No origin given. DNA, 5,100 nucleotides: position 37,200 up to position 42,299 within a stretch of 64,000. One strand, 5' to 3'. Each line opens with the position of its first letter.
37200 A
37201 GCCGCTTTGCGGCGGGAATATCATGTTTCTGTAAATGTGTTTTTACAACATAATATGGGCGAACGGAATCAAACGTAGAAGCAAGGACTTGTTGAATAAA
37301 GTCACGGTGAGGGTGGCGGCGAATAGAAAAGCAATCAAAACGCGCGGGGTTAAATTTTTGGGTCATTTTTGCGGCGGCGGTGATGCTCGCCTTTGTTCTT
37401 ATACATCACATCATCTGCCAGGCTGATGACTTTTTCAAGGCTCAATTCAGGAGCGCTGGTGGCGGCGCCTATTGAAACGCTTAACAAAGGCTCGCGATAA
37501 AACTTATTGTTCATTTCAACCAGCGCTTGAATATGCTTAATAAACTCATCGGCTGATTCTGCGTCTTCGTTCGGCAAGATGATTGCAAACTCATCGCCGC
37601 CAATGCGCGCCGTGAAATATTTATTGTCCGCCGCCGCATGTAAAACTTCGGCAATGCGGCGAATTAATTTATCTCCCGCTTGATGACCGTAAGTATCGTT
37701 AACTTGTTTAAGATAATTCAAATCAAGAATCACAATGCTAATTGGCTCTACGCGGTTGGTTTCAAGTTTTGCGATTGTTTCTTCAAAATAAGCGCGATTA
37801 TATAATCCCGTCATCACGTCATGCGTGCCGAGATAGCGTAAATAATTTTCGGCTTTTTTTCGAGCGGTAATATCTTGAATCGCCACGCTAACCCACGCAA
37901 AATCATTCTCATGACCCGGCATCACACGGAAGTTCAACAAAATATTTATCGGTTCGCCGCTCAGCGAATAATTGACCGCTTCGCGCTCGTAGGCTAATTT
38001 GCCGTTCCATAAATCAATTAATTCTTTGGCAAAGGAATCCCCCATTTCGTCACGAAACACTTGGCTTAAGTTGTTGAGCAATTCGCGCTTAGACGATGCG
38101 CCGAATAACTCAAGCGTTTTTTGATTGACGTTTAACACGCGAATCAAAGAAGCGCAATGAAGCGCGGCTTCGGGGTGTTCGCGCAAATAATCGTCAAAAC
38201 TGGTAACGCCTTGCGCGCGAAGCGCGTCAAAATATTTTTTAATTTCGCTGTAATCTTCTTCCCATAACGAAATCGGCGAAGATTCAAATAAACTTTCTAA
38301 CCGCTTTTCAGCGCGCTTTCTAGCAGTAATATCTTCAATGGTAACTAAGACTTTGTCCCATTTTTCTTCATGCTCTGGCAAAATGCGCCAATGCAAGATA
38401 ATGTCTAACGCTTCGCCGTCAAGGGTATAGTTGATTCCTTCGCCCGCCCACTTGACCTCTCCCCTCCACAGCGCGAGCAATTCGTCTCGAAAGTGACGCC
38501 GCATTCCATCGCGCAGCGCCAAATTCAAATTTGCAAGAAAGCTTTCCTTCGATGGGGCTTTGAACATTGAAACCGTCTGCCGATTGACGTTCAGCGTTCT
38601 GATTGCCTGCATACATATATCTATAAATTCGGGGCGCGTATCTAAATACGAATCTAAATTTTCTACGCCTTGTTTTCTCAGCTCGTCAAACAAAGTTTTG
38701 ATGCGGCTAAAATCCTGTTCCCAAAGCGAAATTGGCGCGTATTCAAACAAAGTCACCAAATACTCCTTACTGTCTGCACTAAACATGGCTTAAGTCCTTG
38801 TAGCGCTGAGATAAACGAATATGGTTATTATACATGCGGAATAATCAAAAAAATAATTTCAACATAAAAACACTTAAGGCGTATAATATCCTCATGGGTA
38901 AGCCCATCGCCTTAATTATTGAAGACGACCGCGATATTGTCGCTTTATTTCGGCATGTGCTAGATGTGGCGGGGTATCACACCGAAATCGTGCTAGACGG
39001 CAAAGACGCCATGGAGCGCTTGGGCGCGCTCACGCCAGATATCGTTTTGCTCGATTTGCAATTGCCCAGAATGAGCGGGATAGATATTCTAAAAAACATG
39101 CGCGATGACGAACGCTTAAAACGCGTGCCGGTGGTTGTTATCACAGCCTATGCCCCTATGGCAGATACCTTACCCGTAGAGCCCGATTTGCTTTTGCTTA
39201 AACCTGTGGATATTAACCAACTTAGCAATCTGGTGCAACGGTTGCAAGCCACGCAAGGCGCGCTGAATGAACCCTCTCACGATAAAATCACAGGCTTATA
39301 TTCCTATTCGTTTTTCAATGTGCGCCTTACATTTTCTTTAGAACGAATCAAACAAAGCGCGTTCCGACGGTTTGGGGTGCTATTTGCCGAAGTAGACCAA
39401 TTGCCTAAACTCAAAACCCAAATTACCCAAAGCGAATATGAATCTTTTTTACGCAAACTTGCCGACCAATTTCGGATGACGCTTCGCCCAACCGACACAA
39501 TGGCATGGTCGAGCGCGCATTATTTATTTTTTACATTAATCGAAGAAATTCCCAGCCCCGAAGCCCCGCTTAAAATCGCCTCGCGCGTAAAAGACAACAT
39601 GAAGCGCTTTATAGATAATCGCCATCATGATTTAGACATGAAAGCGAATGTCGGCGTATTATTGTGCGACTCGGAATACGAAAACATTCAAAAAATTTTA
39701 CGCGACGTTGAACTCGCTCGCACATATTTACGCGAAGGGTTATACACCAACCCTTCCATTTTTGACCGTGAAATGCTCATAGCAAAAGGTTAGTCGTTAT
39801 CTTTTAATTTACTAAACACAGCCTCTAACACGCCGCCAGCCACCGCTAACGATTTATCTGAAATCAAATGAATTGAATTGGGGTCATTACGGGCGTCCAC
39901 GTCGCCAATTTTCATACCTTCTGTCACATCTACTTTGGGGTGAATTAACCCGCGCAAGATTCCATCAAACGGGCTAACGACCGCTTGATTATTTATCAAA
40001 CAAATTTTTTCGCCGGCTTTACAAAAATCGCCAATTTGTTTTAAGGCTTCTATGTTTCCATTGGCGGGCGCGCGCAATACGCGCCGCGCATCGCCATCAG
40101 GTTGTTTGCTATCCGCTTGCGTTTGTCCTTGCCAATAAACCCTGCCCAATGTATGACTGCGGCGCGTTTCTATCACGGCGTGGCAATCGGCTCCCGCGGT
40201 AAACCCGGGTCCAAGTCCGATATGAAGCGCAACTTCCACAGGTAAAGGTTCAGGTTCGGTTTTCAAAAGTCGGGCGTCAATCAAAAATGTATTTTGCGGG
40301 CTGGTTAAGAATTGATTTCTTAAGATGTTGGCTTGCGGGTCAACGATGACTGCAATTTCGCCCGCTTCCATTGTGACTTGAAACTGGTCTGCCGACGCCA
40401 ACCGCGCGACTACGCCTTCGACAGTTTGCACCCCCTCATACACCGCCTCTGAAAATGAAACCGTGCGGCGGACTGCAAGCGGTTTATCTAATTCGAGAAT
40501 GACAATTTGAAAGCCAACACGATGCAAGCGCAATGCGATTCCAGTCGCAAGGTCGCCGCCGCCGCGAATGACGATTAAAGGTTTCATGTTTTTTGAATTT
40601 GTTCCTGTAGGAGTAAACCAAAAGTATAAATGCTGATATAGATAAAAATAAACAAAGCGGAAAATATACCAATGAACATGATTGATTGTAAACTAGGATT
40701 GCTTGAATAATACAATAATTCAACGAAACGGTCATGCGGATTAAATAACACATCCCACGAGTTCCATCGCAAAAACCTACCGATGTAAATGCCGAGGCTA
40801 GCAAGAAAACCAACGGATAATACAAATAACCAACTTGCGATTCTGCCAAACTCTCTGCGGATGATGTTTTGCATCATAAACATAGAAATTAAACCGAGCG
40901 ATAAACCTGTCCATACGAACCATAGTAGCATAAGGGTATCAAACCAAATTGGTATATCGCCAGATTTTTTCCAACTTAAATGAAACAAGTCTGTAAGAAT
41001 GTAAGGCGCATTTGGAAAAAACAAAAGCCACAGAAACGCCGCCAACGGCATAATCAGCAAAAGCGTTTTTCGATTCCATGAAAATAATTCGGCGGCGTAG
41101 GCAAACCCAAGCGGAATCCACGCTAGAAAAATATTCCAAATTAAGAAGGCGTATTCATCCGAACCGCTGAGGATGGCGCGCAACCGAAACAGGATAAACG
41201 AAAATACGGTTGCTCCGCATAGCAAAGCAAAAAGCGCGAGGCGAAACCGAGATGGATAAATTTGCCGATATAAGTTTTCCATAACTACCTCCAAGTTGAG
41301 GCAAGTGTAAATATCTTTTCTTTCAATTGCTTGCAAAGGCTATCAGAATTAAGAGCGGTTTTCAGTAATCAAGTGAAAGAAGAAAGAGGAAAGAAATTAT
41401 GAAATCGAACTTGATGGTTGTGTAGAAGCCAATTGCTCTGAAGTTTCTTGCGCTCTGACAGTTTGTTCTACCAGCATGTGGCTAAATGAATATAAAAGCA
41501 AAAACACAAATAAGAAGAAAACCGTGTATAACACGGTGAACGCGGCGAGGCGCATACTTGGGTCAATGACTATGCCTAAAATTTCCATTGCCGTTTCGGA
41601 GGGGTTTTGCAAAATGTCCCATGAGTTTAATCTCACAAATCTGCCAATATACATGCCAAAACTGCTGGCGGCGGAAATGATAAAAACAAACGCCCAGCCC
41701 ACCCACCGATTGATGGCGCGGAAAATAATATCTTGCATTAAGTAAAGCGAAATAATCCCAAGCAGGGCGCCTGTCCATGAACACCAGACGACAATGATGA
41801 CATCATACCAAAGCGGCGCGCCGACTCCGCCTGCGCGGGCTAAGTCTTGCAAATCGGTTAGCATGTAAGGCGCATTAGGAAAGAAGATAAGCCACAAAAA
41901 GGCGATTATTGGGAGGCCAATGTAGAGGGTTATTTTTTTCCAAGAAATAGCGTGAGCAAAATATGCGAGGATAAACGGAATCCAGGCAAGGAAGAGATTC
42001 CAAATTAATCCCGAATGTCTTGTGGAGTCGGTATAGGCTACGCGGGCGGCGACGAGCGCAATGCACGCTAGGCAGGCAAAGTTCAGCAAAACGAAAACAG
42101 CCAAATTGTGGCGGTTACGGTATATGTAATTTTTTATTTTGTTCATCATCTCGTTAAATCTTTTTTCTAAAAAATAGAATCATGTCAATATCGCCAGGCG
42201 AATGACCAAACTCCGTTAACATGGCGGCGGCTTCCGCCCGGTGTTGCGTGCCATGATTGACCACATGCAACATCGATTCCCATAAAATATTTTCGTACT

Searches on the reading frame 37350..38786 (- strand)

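Call 49: search_protein_families(library=pfam, proteins=[window:37350-38786:-], max_evalue=0.00001)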
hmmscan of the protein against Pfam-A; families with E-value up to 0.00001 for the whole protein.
window:37350-38786:- (478 aa): 2 families
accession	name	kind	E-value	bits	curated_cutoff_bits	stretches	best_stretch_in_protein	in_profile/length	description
PF00990.26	GGDEF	-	3.4e-36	124.9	23.8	1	321-469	2-159/161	Diguanylate cyclase, GGDEF domain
PF13426.13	PAS_9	-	9.4e-07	29.5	27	0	216-308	12-103/103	PAS domain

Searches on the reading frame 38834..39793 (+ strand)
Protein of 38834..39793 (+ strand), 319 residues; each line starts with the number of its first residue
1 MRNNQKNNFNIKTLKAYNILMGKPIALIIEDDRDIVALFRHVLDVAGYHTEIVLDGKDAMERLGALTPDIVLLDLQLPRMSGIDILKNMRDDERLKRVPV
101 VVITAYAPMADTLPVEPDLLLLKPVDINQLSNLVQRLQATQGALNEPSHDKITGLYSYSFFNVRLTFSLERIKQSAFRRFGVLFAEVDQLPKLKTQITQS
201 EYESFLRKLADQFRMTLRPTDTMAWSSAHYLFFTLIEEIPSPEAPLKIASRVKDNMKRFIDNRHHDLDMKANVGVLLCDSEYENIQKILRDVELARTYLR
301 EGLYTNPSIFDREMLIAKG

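Call 49: search_protein_families(library=pfam, proteins=[window:38834-39793:+], max_evalue=0.00001)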
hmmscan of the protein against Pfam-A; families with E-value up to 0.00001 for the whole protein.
window:38834-39793:+ (319 aa): 2 families
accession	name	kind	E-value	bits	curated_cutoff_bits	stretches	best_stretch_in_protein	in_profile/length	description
PF00072.30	Response_reg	-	2.2e-19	70.1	30.2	1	27-134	2-110/111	Response regulator receiver domain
PF00990.26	GGDEF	-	1.2e-10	41.8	23.8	1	149-294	3-149/161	Diguanylate cyclase, GGDEF domain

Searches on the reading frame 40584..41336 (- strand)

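Call 49: search_protein_families(library=pfam, proteins=[window:40584-41336:-], max_evalue=0.00001)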
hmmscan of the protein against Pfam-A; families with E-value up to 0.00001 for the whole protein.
window:40584-41336:- (250 aa): 1 family
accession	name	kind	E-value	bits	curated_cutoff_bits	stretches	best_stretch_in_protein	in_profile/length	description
PF07099.16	DUF1361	-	1.6e-42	145.7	25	1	67-228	1-165/169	Protein of unknown function (DUF1361)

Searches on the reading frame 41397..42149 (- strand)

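Call 49: search_protein_families(library=pfam, proteins=[window:41397-42149:-], max_evalue=0.00001)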
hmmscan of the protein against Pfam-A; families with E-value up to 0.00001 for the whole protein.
window:41397-42149:- (250 aa): 1 family
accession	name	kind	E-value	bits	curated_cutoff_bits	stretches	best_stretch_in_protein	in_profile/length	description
PF07099.16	DUF1361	-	6.5e-39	134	25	1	50-214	1-168/169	Protein of unknown function (DUF1361)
